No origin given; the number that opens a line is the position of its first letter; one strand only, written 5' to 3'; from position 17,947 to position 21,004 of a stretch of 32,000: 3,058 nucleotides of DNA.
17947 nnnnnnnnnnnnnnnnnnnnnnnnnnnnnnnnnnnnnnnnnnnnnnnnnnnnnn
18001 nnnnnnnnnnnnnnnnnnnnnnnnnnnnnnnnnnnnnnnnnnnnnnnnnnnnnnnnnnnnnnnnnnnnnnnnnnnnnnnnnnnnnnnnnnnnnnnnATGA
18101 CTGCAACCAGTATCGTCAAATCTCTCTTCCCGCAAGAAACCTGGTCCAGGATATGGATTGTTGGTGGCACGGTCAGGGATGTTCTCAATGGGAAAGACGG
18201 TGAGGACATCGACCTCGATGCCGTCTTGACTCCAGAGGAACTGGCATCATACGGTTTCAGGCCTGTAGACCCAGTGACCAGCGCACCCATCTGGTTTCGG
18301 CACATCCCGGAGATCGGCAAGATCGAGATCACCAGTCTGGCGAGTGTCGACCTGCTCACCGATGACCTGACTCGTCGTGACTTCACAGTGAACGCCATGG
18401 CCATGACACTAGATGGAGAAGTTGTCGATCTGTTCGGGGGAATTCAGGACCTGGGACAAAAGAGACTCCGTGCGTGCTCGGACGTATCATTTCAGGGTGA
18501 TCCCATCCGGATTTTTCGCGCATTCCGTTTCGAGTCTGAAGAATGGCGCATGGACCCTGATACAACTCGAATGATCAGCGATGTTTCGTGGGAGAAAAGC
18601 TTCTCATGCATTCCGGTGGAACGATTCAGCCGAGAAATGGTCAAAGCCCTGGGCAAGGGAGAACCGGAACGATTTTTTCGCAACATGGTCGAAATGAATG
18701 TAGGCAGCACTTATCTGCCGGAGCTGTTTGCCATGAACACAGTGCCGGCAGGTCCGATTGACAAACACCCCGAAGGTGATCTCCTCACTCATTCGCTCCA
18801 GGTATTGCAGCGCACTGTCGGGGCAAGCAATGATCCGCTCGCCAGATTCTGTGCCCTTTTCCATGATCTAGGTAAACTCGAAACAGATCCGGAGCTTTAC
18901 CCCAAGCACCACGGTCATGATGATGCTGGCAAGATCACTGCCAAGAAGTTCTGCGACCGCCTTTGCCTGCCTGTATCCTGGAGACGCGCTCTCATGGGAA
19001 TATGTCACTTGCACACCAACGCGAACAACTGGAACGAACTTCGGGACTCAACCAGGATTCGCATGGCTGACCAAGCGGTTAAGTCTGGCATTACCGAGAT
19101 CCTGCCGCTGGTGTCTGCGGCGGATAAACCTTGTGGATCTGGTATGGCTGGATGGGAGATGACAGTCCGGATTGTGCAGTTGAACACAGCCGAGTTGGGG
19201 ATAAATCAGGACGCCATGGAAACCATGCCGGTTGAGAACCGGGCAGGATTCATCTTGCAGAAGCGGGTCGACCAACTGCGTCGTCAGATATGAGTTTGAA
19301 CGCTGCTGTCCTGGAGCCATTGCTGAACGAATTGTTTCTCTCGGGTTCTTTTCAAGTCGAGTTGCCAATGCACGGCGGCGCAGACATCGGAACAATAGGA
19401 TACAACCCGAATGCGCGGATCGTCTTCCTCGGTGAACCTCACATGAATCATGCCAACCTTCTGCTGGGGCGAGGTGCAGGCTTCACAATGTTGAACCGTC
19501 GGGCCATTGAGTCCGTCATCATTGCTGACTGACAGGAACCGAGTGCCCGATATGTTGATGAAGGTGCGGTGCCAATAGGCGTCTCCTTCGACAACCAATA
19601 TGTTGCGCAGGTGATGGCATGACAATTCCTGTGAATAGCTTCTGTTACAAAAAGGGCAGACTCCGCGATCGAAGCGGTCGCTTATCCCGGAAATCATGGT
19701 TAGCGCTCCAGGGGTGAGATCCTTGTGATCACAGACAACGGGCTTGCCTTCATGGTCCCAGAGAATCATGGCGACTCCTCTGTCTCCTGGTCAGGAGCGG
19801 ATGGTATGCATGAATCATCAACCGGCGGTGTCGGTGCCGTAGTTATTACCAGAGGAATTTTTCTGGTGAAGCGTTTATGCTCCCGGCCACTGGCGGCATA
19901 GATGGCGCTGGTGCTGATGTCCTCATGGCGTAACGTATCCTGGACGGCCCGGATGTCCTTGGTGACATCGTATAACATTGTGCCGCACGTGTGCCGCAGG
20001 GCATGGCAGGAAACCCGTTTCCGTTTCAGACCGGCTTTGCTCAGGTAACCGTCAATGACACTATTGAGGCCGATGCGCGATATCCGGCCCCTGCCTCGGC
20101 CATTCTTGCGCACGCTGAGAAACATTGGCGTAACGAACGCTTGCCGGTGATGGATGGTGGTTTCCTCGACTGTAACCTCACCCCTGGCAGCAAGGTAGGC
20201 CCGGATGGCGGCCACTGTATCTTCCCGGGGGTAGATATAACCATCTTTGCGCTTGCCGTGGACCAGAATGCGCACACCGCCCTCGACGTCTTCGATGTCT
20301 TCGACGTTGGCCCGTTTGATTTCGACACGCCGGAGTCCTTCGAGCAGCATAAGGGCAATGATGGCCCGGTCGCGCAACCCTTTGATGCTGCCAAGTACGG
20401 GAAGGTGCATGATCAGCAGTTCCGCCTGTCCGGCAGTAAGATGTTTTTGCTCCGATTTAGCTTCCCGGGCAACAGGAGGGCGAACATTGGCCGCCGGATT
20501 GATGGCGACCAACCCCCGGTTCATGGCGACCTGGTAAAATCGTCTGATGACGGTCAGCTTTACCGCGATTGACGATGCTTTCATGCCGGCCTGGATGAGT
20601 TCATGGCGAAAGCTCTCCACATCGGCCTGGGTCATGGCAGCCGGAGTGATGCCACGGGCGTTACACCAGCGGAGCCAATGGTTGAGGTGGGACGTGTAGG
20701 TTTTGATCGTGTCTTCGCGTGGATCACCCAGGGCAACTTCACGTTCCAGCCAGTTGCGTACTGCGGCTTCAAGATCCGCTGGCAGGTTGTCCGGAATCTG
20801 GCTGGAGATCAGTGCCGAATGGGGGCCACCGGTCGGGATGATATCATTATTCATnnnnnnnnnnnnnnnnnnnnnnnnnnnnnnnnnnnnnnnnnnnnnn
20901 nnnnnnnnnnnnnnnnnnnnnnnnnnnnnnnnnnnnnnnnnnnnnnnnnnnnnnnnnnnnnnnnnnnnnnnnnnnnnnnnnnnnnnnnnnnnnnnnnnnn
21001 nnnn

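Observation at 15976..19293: WYL regulator followed by coupled RlaP-like NTase, cpYpsA SLOG and a cargo CCA-adding/HD enzyme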

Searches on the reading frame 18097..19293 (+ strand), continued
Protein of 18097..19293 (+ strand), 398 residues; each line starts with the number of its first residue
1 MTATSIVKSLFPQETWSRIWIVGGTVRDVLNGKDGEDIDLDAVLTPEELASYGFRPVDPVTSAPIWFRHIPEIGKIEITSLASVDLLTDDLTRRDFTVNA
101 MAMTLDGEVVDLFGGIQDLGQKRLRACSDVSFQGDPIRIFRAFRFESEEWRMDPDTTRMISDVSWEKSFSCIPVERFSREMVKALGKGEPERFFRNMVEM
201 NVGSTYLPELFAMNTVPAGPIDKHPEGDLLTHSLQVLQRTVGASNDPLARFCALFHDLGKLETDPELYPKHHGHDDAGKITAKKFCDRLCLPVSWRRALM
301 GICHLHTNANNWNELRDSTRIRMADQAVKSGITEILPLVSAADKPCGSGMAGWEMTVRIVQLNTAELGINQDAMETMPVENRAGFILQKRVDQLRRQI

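Call 59: find_encoding_contigs(protein=P0027, flank=6000, max_places=1)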
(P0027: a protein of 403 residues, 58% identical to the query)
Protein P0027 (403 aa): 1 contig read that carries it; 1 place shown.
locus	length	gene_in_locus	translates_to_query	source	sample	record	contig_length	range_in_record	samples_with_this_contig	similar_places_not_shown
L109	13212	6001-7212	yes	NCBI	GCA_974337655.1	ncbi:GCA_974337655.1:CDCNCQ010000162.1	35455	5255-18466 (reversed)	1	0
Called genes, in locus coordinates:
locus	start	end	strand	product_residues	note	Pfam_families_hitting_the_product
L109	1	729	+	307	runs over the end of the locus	PF02743:dCache_1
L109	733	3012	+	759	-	PF02743:dCache_1, PF00672:HAMP (weak), PF00512:HisKA, PF02518:HATPase_c, PF00072:Response_reg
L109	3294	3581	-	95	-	-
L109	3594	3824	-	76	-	-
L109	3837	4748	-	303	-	PF00682:HMGL-like, PF22617:HCS_D2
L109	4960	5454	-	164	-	PF11848:DUF3368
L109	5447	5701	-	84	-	PF03683:UPF0175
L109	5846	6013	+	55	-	PF10127:RlaP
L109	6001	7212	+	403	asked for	PF01743:PolyA_pol, PF01966:HD (weak)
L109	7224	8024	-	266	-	PF00583:Acetyltransf_1, PF13673:Acetyltransf_10, PF13508:Acetyltransf_7, PF18014:Acetyltransf_18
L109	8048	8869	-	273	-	PF04055:Radical_SAM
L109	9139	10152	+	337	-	PF03747:ADP_ribosyl_GH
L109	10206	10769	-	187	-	PF00072:Response_reg, PF03861:ANTAR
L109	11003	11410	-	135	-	PF01850:PIN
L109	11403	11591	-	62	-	PF09957:VapB_antitoxin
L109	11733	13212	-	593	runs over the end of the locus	PF00916:Sulfate_transp, PF01740:STAS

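Call 61: search_protein_families(library=pfam, proteins=[L108:983-2167:+, L108:2243-3082:+, L108:3082-3531:+, L108:4308-5468:+, L108:6283-7512:+, L108:9223-10413:+, L108:10410-10724:+, L108:10721-11410:+, L108:11423-13636:+, L108:3521-4282:+], max_evalue=0.05)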
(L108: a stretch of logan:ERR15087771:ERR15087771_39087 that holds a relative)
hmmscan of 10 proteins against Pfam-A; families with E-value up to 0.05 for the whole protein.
L108:983-2167:+ (394 aa): 1 family
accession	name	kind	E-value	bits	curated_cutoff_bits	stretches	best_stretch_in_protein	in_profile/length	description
PF00010.31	HLH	-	0.039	14.2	20.7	0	90-123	11-40/53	Helix-loop-helix DNA-binding domain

L108:2243-3082:+ (279 aa): 0 families

L108:3082-3531:+ (149 aa): 4 families
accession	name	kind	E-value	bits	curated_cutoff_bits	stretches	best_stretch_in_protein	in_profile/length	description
PF13671.12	AAA_33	-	1.8e-14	54.6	27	1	4-103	2-122/143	AAA domain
PF08433.16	KTI12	-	0.00085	19.3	22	0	1-20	1-20/271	Chromatin associated protein KTI12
PF13173.12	AAA_14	-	0.028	14.8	27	1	3-58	4-70/129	AAA domain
PF13238.12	AAA_18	-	0.045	14.6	29.4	0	4-19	1-16/128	AAA domain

L108:4308-5468:+ (386 aa): 0 families

L108:6283-7512:+ (409 aa): 2 families
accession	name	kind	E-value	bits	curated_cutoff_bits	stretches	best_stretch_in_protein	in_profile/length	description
PF04055.27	Radical_SAM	-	5e-12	46.7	29.5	1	87-263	2-164/166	Radical SAM superfamily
PF13186.11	SPASM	-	0.0011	19.6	21.5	1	314-357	1-44/67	Iron-sulfur cluster-binding domain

L108:9223-10413:+ (396 aa): 10 families
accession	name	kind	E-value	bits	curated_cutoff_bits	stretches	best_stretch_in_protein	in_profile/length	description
PF14450.12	FtsA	-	2.1e-40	138.5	31.8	2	204-362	1-127/127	Cell division protein FtsA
PF02491.25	SHS2_FTSA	-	3.2e-23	82.3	25.4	1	85-159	4-79/79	SHS2 domain inserted in FTSA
PF11104.14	PilM_2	-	5.2e-13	49.1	27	1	163-367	136-339/340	Type IV pilus assembly protein PilM;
PF06723.19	MreB_Mbl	-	1.2e-12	47.8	27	1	165-340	109-304/327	MreB/Mbl protein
PF06277.17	EutA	-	4.6e-07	29.5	27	1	194-289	136-231/475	Ethanolamine utilisation protein EutA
PF00012.26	HSP70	-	0.00069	18.4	20.6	1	166-222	150-209/599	Hsp70 protein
PF08841.16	DDR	-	0.00079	19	24.6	1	177-255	107-188/328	Diol dehydratase reactivase ATPase-like domain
PF01869.26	BcrAD_BadFG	-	0.0018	18.3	31.5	0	10-85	2-77/271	BadF/BadG/BcrA/BcrD ATPase family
PF07520.16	SrfB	-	0.017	13.6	27.1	1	197-218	556-577/992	Virulence factor SrfB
PF00022.25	Actin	-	0.032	13.3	27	0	183-245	133-188/410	Actin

L108:10410-10724:+ (104 aa): 0 families

L108:10721-11410:+ (229 aa): 3 families
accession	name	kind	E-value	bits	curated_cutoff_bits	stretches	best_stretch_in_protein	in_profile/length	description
PF00149.33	Metallophos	-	4.8e-14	53.7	21.5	1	4-158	4-143/191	Calcineurin-like phosphoesterase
PF12850.12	Metallophos_2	-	0.00067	20.1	27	1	1-78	1-60/154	Calcineurin-like phosphoesterase superfamily domain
PF06874.16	FBPase_2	-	0.002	16.9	27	1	26-79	182-231/639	Firmicute fructose-1,6-bisphosphatase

L108:11423-13636:+ (737 aa): 2 families
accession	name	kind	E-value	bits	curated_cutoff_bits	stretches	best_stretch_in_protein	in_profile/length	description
PF13606.12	Ank_3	-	0.00028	21.5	22.3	0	201-225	6-30/30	Ankyrin repeat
PF13857.12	Ank_5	-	0.0086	16.9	27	0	147-168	21-41/56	Ankyrin repeats (many copies)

L108:3521-4282:+ (253 aa): 2 families
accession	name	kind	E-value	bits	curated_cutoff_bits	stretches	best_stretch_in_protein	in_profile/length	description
PF04446.17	Thg1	-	3.6e-32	111.4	29.2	1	9-130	3-130/130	tRNAHis guanylyltransferase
PF14413.11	Thg1C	-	7.2e-16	58.9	26.3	1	134-228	2-98/116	Thg1 C terminal domain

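Call 64: find_related_loci(query=A4, collection=viral_contigs, flank=6000)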
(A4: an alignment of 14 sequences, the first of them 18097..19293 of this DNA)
Query A4 (398 aa) in viral_contigs; peptide patterns used: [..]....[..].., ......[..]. (x = any residue, [..] = any of these).
600 stretches matched a pattern (row limit reached: there are more); 587 encode a relative of the query (tblastn E <= 1e-3); the best 80 are kept; 80 distinct loci.
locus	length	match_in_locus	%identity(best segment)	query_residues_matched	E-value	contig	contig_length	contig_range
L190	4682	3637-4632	35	19-326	2e-43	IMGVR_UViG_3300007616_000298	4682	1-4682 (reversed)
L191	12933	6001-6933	32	18-315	3e-38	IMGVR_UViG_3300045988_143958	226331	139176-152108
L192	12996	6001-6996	30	18-336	2e-39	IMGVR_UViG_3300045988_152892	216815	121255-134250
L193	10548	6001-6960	30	8-315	3e-35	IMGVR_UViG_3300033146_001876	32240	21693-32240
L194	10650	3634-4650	31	18-326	7e-35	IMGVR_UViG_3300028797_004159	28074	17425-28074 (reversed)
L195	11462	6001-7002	29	18-343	2e-34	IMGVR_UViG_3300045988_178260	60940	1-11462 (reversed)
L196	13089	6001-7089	31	2-348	2e-32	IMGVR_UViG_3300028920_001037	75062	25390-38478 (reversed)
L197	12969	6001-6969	31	18-312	2e-32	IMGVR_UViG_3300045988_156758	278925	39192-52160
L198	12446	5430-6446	30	18-326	4e-32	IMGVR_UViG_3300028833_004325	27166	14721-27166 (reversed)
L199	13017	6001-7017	30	18-326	6e-32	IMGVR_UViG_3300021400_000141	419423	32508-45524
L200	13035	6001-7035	32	7-306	4e-30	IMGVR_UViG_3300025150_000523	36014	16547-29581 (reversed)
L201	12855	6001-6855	30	19-289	5e-29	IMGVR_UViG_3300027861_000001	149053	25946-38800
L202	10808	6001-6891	30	20-290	8e-29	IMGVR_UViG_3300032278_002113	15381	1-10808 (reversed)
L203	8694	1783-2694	29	18-300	3e-28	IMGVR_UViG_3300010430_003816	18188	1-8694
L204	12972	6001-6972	29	2-305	2e-28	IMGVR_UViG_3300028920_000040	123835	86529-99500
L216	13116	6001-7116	26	13-371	1e-26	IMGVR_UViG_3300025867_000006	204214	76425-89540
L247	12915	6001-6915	28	20-300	5e-22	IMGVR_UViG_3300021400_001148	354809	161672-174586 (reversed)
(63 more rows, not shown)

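Call 83: search_protein_families(library=pfam, proteins=[L247:3882-4901:+, L247:4926-5888:+, L247:5923-7341:+, L247:7338-7892:+, L247:7889-8353:+, L247:8622-9113:+, L247:9570-11240:+, L106:6167-7000:+, L106:5952-6152:+, L216:11327-12076:+], max_evalue=0.01)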
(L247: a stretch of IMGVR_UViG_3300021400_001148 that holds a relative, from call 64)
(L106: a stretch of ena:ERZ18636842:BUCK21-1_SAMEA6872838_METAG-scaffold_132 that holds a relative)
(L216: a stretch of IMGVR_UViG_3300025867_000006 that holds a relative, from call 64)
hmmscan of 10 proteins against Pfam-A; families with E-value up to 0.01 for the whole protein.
L247:3882-4901:+ (339 aa): 3 families
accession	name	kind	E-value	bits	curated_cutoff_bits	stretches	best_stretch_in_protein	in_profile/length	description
PF04542.20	Sigma70_r2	-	1.1e-14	54.4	24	1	108-167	1-61/71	Sigma-70 region 2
PF04545.22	Sigma70_r4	-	5.4e-10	39.1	24.1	1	281-333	2-50/50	Sigma-70, region 4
PF00140.25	Sigma70_r1_2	-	0.0046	17.3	22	1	23-43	4-24/34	Sigma-70 factor, region 1.2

L247:4926-5888:+ (320 aa): 0 families

L247:5923-7341:+ (472 aa): 3 families
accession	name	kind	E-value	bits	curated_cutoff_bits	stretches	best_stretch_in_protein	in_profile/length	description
PF01743.26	PolyA_pol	-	1.4e-27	96.9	23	1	27-151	2-125/126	Poly A polymerase head domain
PF12627.12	PolyA_pol_RNAbd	-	1.5e-14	53.9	22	1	185-245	2-62/64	Probable RNA and SrmB- binding site of polymerase A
PF01966.28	HD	-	9.4e-12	45.7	22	1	258-375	2-111/116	HD domain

L247:7338-7892:+ (184 aa): 1 family
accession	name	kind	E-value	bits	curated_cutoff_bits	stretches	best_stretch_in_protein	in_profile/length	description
PF12694.12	cpYpsA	-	4.4e-14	52.9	26.2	2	9-95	50-124/145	Circularly permutated YpsA SLOG family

L247:7889-8353:+ (154 aa): 0 families

L247:8622-9113:+ (163 aa): 1 family
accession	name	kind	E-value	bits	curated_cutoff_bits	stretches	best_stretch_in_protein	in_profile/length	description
PF09424.15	YqeY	-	3.3e-41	141.1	27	1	20-162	2-143/143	Yqey-like protein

L247:9570-11240:+ (556 aa): 5 families
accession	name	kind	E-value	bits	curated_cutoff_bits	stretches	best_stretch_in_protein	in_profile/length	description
PF11380.13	Stealth_CR2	-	9.8e-30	103.4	39.4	1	39-138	1-101/108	Stealth protein CR2, conserved region 2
PF13704.12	Glyco_tranf_2_4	-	4.7e-13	49.9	27.5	1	321-412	2-93/98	Glycosyl transferase family 2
PF17103.10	Stealth_CR4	-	5.1e-07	30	27.4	1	261-307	2-49/55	Stealth protein CR4, conserved region 4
PF00535.33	Glycos_transf_2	-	2.4e-06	28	23.3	1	319-433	6-122/168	Glycosyl transferase family 2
PF17101.10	Stealth_CR1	-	0.0015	18.7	27.2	1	3-29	2-28/29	Stealth protein CR1, conserved region 1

L106:6167-7000:+ (277 aa): 1 family
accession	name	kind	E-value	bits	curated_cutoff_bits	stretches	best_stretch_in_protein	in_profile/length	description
PF10127.15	RlaP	-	2.6e-92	309.5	23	1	9-254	2-248/249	RNA repair pathway DNA polymerase beta family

L106:5952-6152:+ (66 aa): 0 families

L216:11327-12076:+ (249 aa): 2 families
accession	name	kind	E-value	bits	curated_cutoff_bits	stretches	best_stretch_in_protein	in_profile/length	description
PF10127.15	RlaP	-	8.9e-27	94.8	23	1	2-237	7-248/249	RNA repair pathway DNA polymerase beta family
PF01909.29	NTP_transf_2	-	0.0052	17.6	21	0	2-36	2-35/93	Nucleotidyltransferase domain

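Call 95: list_cluster_members(proteins=[P0001, P0046, P0068, P0084, P0104, P0009, P0120, P0061])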
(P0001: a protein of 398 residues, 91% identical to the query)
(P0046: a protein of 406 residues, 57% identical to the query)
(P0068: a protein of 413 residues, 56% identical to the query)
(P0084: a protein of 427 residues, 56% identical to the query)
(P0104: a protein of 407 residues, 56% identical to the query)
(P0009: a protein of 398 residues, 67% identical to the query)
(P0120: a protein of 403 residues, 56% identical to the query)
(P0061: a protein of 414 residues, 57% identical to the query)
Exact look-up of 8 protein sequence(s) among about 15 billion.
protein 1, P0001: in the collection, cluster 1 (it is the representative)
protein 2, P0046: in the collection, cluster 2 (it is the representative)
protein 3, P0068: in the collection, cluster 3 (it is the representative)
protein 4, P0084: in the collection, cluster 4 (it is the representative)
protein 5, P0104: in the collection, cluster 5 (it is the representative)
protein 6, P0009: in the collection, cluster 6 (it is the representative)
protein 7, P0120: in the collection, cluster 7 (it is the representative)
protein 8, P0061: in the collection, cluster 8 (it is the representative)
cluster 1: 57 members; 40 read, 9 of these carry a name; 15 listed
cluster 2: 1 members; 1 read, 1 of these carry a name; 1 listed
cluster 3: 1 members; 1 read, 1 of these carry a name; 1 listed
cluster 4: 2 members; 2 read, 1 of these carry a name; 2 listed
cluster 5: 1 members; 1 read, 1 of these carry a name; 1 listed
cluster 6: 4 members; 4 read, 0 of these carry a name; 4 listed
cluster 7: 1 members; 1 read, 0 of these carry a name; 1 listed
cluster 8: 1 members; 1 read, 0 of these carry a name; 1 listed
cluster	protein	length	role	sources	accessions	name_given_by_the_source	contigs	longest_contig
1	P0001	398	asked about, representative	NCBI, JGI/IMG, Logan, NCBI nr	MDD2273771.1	MAG: HD domain-containing protein [Desulfuromonadaceae bacterium] | tRNA nucleotidyltransferase (CCA-adding enzyme) | HD domain-containing protein [Desulfuromonadaceae bacterium]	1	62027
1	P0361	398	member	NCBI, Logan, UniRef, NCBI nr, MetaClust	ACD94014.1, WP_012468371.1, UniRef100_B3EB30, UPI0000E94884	HD domain-containing protein [Trichlorobacter lovleyi] | Polynucleotide adenylyltransferase/metal dependent phosphohydrolase n=1 ... | status=active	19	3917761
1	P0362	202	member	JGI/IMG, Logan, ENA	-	tRNA nucleotidyltransferase (CCA-adding enzyme)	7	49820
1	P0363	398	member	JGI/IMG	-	tRNA nucleotidyltransferase (CCA-adding enzyme)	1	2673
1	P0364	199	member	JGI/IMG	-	tRNA nucleotidyltransferase (CCA-adding enzyme)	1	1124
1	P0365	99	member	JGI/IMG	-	tRNA nucleotidyltransferase (CCA-adding enzyme)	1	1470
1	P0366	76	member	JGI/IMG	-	tRNA nucleotidyltransferase (CCA-adding enzyme)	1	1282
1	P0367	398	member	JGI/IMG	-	tRNA nucleotidyltransferase (CCA-adding enzyme)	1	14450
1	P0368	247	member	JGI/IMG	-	tRNA nucleotidyltransferase (CCA-adding enzyme)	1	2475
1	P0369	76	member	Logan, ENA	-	-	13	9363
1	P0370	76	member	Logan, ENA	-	-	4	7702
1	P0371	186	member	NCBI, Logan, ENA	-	-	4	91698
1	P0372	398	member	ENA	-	-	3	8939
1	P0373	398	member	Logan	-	-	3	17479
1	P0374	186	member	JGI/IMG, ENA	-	-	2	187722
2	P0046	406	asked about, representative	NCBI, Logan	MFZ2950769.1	MAG: HD domain-containing protein [Desulfuromonadaceae bacterium]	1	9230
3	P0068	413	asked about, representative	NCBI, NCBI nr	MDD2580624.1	MAG: HD domain-containing protein [Desulfuromonadaceae bacterium] | HD domain-containing protein [Desulfuromonadaceae bacterium]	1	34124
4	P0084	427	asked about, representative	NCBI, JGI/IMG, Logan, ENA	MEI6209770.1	MAG: HD domain-containing protein [Desulfuromonadales bacterium]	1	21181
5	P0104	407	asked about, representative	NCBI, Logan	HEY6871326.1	MAG TPA: HD domain-containing protein [Geobacteraceae bacterium]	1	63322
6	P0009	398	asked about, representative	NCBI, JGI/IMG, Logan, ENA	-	-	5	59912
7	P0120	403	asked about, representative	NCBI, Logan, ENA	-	-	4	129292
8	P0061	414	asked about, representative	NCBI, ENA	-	-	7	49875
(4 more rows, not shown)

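Call 99: find_encoding_contigs(protein=window:18097-19293:+, flank=10000, max_places=4)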
Protein window:18097-19293:+ (398 aa): 20 contigs read that carry it; 4 places shown.
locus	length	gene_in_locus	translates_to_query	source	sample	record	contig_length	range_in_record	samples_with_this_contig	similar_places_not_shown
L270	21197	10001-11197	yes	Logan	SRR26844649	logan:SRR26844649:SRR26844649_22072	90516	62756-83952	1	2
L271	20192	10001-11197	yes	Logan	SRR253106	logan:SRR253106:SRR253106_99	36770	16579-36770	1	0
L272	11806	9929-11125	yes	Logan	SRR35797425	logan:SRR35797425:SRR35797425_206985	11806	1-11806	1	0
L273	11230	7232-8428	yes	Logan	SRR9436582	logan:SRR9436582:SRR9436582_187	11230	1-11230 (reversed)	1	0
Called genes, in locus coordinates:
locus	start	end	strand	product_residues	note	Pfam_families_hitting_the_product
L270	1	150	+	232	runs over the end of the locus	-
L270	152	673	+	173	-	-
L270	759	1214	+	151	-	-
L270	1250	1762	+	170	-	PF01807:Zn_ribbon_DnaG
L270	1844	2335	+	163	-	PF04002:RadC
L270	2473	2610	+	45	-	-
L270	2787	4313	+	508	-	PF02661:Fic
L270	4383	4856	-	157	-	PF13676:TIR_2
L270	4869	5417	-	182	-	PF08937:ThsB_TIR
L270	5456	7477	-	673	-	PF13676:TIR_2 (weak), PF18163:LD_cluster2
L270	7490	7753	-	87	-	-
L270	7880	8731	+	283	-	PF26109:WHD_BrxR, PF13280:WYL, PF26107:BrxR_CTD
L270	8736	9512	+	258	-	PF10127:RlaP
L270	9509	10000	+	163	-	PF12694:cpYpsA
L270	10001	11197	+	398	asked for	PF01743:PolyA_pol, PF01966:HD (weak)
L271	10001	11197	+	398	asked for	PF01743:PolyA_pol, PF01966:HD (weak)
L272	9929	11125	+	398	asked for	PF01743:PolyA_pol, PF01966:HD (weak)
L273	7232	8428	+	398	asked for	PF01743:PolyA_pol, PF01966:HD (weak)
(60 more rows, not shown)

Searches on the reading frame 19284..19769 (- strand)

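Call 3: search_protein_families(library=pfam, proteins=[window:19284-19769:-], max_evalue=0.01)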
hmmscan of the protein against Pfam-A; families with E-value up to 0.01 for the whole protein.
window:19284-19769:- (161 aa): 1 family
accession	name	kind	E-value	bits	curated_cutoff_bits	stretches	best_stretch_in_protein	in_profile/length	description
PF21368.3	AI2M-like_HNH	-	0.0026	18.1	23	0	38-71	1-35/49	AI2M/AI1M-like, HNH endonuclease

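Call 4: search_protein_families(library=padloc, proteins=[window:19284-19769:-], max_evalue=0.01)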
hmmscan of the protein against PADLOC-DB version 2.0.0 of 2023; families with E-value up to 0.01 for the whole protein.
window:19284-19769:- (161 aa): 0 families

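Call 5: search_protein_families(library=ncbifam, proteins=[window:19284-19769:-], max_evalue=0.01)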
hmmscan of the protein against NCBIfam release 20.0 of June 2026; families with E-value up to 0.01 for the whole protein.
window:19284-19769:- (161 aa): 0 families

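Call 103: search_protein_families(library=pfam, proteins=[window:19284-19769:-], max_evalue=0.1)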
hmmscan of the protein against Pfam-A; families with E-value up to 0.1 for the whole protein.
window:19284-19769:- (161 aa): 1 family
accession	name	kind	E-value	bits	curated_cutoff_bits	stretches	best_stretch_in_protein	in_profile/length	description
PF21368.3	AI2M-like_HNH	-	0.0026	18.1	23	1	38-71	1-35/49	AI2M/AI1M-like, HNH endonuclease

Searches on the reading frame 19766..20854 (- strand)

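Call 3: search_protein_families(library=pfam, proteins=[window:19766-20854:-], max_evalue=0.01)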
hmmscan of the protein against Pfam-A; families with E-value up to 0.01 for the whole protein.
window:19766-20854:- (362 aa): 4 families
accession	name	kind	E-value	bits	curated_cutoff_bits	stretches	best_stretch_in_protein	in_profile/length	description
PF00589.27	Phage_integrase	-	4.4e-20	72.6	27.1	1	139-323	3-169/172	Phage integrase family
PF02899.23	Phage_int_SAM_1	-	1.8e-11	44.6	22.3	1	47-114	16-83/83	Phage integrase, N-terminal SAM-like domain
PF13495.12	Phage_int_SAM_4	-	9.2e-08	32.8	27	1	46-111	15-79/85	Phage integrase, N-terminal SAM-like domain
PF13102.12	Phage_int_SAM_5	-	9.8e-05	23.1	22.3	1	43-122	17-94/98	Phage integrase SAM-like domain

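Call 4: search_protein_families(library=padloc, proteins=[window:19766-20854:-], max_evalue=0.01)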
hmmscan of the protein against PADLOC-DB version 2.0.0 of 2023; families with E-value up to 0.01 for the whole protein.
window:19766-20854:- (362 aa): 0 families
